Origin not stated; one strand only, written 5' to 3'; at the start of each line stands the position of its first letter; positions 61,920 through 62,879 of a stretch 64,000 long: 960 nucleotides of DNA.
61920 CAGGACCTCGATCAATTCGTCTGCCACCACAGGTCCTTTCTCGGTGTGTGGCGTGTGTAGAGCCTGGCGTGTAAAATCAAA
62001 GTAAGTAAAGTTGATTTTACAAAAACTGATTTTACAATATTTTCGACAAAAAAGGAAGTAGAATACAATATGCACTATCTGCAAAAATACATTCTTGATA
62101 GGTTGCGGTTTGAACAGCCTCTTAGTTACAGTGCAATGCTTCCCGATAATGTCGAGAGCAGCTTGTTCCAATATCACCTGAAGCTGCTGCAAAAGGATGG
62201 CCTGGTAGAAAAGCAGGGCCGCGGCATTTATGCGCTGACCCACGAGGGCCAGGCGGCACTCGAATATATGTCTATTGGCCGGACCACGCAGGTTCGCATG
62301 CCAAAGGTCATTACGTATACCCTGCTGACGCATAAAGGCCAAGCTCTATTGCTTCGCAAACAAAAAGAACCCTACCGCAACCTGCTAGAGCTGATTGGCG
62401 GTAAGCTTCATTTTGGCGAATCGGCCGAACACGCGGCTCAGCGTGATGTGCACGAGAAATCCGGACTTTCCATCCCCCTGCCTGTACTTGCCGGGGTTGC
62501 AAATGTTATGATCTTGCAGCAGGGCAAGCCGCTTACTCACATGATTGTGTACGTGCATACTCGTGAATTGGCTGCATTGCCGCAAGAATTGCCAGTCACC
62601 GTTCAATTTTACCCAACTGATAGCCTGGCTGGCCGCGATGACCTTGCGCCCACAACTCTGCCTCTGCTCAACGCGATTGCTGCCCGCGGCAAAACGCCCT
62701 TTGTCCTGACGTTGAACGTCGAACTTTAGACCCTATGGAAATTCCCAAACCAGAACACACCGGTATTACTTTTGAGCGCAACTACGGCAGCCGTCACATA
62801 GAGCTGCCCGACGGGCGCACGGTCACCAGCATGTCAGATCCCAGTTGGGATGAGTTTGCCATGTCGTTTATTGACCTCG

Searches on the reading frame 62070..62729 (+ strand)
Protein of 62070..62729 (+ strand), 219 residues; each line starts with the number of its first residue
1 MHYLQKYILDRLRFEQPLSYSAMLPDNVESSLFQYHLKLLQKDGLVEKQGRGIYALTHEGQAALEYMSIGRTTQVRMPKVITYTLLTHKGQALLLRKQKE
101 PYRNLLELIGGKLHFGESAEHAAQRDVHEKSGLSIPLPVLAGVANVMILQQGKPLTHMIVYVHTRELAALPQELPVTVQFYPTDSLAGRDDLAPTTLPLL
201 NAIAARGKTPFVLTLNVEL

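Call 5: search_protein_families(library=pfam, proteins=[window:62070-62729:+], max_evalue=0.01)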
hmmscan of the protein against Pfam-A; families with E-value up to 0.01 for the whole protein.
window:62070-62729:+ (219 aa): 5 families
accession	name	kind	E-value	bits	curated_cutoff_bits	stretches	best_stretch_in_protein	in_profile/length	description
PF00293.34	NUDIX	-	2.1e-07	31.4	21.1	1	78-169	4-97/134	NUDIX domain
PF14947.12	HTH_45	-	0.00024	21.5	25.5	1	25-67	28-69/77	Winged helix-turn-helix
PF14338.12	Mrr_N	-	0.0008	19.9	29.5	1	35-65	56-86/87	Mrr N-terminal domain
PF08461.16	HTH_12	-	0.0038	17.6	21.4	1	34-62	36-64/66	Ribonuclease R winged-helix domain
PF24038.1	DUF7347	-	0.006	17.2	27.6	0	15-64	25-74/77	Domain of unknown function (DUF7347)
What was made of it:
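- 62070..62729 (+): wHTH-Nudix protein, 219 aa, with an N-terminal winged helix and a C-terminal Nudix domain. The Nudix box is degenerate (RDVHEK; REVHEK in relatives). Likely ligand-sensing regulator of Nudix211 and of itself. GC3 0.57. Pfam NUDIX 2.1e-7 plus weak wHTH families (call 5).
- Checked: Neighbour 62070-62729 (+) is wHTH + NUDIX (call 5).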

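Call 29: find_related_loci(query=A3, collection=genome_contigs, flank=10000)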
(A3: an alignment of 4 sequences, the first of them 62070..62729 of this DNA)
Query A3 (219 aa) in genome_contigs; peptide patterns used: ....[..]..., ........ (x = any residue, [..] = any of these).
34 stretches matched a pattern; 9 encode a relative of the query (tblastn E <= 1e-3); 9 distinct loci.
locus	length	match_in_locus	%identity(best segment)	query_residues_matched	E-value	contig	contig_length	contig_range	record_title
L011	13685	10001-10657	61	1-219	8e-84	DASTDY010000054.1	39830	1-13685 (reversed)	MAG TPA_asm: Candidatus Saccharimonadales bacterium isolate SMAG_U833 k141_1452789, whole genome shotgun sequence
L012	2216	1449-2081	62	1-213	9e-84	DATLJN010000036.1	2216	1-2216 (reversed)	MAG TPA_asm: Magnetospirillaceae bacterium isolate SMAG_U13697 k141_262106, whole genome shotgun sequence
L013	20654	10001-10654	55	1-218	4e-76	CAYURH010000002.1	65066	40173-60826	MAG TPA_asm: uncultured Candidatus Saccharibacteria bacterium isolate SRP200132_co2_143 genome assembly, contig: NODE_21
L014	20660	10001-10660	55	1-218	1e-74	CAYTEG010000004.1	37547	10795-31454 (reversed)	MAG TPA_asm: uncultured Candidatus Saccharibacteria bacterium isolate SRP200132_co1_576 genome assembly, contig: NODE_18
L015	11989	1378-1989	43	1-207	9e-52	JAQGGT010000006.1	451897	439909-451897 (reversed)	MAG: Candidatus Saccharibacteria bacterium isolate RYN_414 scaffold_152058, whole genome shotgun sequence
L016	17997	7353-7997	43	1-218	1e-48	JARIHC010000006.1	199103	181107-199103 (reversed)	MAG: Candidatus Saccharibacteria bacterium isolate CullarsAll.DT.06 k141_902944, whole genome shotgun sequence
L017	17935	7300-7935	41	1-215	5e-46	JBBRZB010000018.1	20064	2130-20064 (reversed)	MAG: Candidatus Saccharimonadales bacterium isolate metawrap_la5_19 metawrap_la5_19_K_1163652_L_20064_cov_16.0000, whole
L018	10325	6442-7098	38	1-219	6e-45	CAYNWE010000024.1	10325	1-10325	MAG TPA_asm: uncultured Candidatus Saccharibacteria bacterium isolate binchicken_co328_38 genome assembly, contig: NODE_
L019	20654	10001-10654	39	1-219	4e-43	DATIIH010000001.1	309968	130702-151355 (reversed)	MAG TPA_asm: Patescibacteria group bacterium isolate SMAG_U15659 k141_649687, whole genome shotgun sequence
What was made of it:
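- All genome loci recovered with the regulator are Saccharibacteria or Patescibacteria (call 29).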

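Call 57: search_protein_families(library=pfam, proteins=[L013:9249-9878:-], max_evalue=0.01)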
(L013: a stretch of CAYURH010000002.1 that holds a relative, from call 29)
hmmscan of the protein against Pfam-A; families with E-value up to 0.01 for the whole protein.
L013:9249-9878:- (209 aa): 1 family
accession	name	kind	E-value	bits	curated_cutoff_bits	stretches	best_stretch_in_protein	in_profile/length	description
PF00293.34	NUDIX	-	0.00036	21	21.1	1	90-173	43-119/134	NUDIX domain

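Call 58: search_protein_families(library=ncbifam, proteins=[window:62070-62729:+], max_evalue=0.01)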
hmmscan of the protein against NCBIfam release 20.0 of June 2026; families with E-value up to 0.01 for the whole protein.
window:62070-62729:+ (219 aa): 11 families
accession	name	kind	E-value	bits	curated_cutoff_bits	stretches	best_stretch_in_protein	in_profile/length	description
NF003787.0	PRK05379.1-4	equivalog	3.1e-07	29.7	449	1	82-143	211-272/346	bifunctional nicotinamide-nucleotide adenylyltransferase/Nudix hydroxylase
NF003788.0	PRK05379.1-5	equivalog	5.3e-06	26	354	1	80-143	214-277/351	bifunctional nicotinamide-nucleotide adenylyltransferase/Nudix hydroxylase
NF003791.0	PRK05379.2-3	equivalog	0.00017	20.9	409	1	80-143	203-266/340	bifunctional nicotinamide-nucleotide adenylyltransferase/Nudix hydroxylase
NF053610.1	Sso10a_fam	subfamily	0.00018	21.5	60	1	27-63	28-63/64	Sso10a family chromatin protein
NF003786.0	PRK05379.1-2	equivalog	0.00023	20.5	397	1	84-144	223-283/354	bifunctional nicotinamide-nucleotide adenylyltransferase/Nudix hydroxylase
NF007834.0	PRK10546.1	equivalog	0.00026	20.8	156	1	86-205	11-127/135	pyrimidine (deoxy)nucleoside triphosphate diphosphatase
NF006530.0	PRK08999.1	equivalog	0.00059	19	245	1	81-135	9-64/315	Nudix family hydrolase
NF003790.0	PRK05379.2-2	equivalog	0.00083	18.5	403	1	79-136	217-274/354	bifunctional nicotinamide mononucleotide adenylyltransferase/ADP-ribose pyrophosphatase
TIGR00586.1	mutt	equivalog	0.0014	18.6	97.9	1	96-133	24-61/129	8-oxo-dGTP diphosphatase MutT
NF001299.0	PRK00241.1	equivalog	0.0018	17.8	158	1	85-135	140-190/263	NAD(+) diphosphatase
TIGR02705.1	nudix_YtkD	equivalog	0.002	17.7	154.4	1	90-135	34-76/156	RNA deprotection pyrophosphohydrolase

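Call 59: search_protein_families(library=padloc, proteins=[window:62070-62729:+], max_evalue=0.01)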
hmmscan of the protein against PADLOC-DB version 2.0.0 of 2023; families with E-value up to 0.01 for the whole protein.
window:62070-62729:+ (219 aa): 1 family
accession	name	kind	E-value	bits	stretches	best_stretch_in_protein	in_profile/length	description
PDLC04899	PDC-S07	-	3.2e-05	21.6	1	83-136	11-65/135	-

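Call 60: search_protein_families(library=phrogs, proteins=[window:62070-62729:+], max_evalue=0.01)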
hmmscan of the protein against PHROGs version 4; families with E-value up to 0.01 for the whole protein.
window:62070-62729:+ (219 aa): 1 family
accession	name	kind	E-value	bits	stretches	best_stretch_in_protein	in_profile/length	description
phrog_1198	-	other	5.9e-09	37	1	72-142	31-102/253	MutT/NUDIX hydrolase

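Call 88: search_solved_structures(query=A3, max_evalue=0.1, show_alignments=1)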
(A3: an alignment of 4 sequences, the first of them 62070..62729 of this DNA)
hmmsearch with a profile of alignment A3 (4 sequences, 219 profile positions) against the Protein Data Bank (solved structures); distinct sequences matched with E-value up to 0.1: 57.
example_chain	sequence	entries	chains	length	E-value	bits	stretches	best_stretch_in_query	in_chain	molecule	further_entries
4kyx_A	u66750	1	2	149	1.8e-08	37.3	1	106-194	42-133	ADP-ribose pyrophosphatase MutT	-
6ypb_A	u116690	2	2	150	2.2e-06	30.5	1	88-177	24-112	Geranyl diphosphate phosphohydrolase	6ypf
5gp0_E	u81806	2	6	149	1.2e-05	28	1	78-178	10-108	Nudix hydrolase 1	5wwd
6dby_A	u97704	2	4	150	1.2e-05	28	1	78-178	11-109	Nudix hydrolase 1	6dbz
6fl4_A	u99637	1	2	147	1.3e-05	28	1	78-178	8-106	Nudix hydrolase 1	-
3fk9_A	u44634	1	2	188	1.8e-05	27.5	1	81-172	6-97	Mutator MutT protein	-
2yvm_A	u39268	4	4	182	5.2e-05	26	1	86-135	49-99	MutT/nudix family protein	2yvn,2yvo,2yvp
5wy6_E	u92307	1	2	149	6.5e-05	25.7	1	78-178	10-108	Nudix hydrolase 1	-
4dyw_A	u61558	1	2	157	0.00052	22.7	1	76-179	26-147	MutT/NUDIX family protein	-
5bon_A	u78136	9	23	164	0.00073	22.2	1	105-184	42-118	Probable 8-oxo-dGTP diphosphatase NUDT15 | Nucleotide triphosphate diphosphatase NUDT15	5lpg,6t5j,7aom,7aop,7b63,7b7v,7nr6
7b66_A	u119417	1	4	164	0.00073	22.2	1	105-184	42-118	Nucleotide triphosphate diphosphatase NUDT15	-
7b65_A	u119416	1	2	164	0.00073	22.2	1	105-184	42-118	Nucleotide triphosphate diphosphatase NUDT15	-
3gg6_A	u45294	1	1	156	0.00074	22.2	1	73-142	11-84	Nucleoside diphosphate-linked moiety X motif 18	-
7b64_A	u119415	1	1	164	0.00074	22.2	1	105-184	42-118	Nucleotide triphosphate diphosphatase NUDT15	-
7b67_A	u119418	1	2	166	0.00078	22.1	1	105-184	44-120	Nucleotide triphosphate diphosphatase NUDT15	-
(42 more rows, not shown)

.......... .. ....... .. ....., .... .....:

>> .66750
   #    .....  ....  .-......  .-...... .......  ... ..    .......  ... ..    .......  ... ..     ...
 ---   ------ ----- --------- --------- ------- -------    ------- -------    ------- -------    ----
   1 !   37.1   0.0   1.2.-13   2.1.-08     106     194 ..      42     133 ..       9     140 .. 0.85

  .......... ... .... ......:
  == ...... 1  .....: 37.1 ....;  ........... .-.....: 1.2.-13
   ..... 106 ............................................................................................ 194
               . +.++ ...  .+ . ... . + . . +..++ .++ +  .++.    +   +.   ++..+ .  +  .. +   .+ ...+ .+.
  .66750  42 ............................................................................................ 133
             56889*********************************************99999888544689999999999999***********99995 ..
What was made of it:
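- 62070..62729 (+): PDB profile hits to ADP-ribose pyrophosphatase and MutT (call 88).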

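Call 89: search_protein_families(library=pfam, proteins=[L018:5415-5966:-, L018:6003-6350:-, L016:6934-7266:-, L016:6635-6937:-, L016:6162-6551:-, L016:5632-6165:-, L019:9186-9917:-, L015:2049-2885:-, L017:7941-8294:-], max_evalue=0.01)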
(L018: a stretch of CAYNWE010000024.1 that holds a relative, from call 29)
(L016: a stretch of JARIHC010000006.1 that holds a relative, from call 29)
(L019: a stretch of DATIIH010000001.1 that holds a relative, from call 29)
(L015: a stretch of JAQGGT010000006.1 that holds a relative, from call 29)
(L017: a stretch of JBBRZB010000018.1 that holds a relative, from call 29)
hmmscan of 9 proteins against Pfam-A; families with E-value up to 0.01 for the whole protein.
L018:5415-5966:- (183 aa): 1 family
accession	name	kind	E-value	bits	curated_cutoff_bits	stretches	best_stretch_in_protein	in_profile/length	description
PF00293.34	NUDIX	-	2.4e-15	57.2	21.1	1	45-161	3-122/134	NUDIX domain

L018:6003-6350:- (115 aa): 0 families

L016:6934-7266:- (110 aa): 0 families

L016:6635-6937:- (100 aa): 0 families

L016:6162-6551:- (129 aa): 0 families

L016:5632-6165:- (177 aa): 0 families

L019:9186-9917:- (243 aa): 0 families

L015:2049-2885:- (278 aa): 2 families
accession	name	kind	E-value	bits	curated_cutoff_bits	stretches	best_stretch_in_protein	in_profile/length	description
PF01513.26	NAD_kinase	-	5.4e-09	36.9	25.5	1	45-105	71-129/130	ATP-NAD kinase N-terminal domain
PF20143.4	NAD_kinase_C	-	0.00093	19.4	23.7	1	145-254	19-120/126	ATP-NAD kinase C-terminal domain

L017:7941-8294:- (117 aa): 1 family
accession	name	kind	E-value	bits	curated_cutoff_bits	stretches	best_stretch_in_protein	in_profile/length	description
PF08818.16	DUF1801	-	0.00036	21.3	27.2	1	28-85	4-46/85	Domain of unknown function (DU1801)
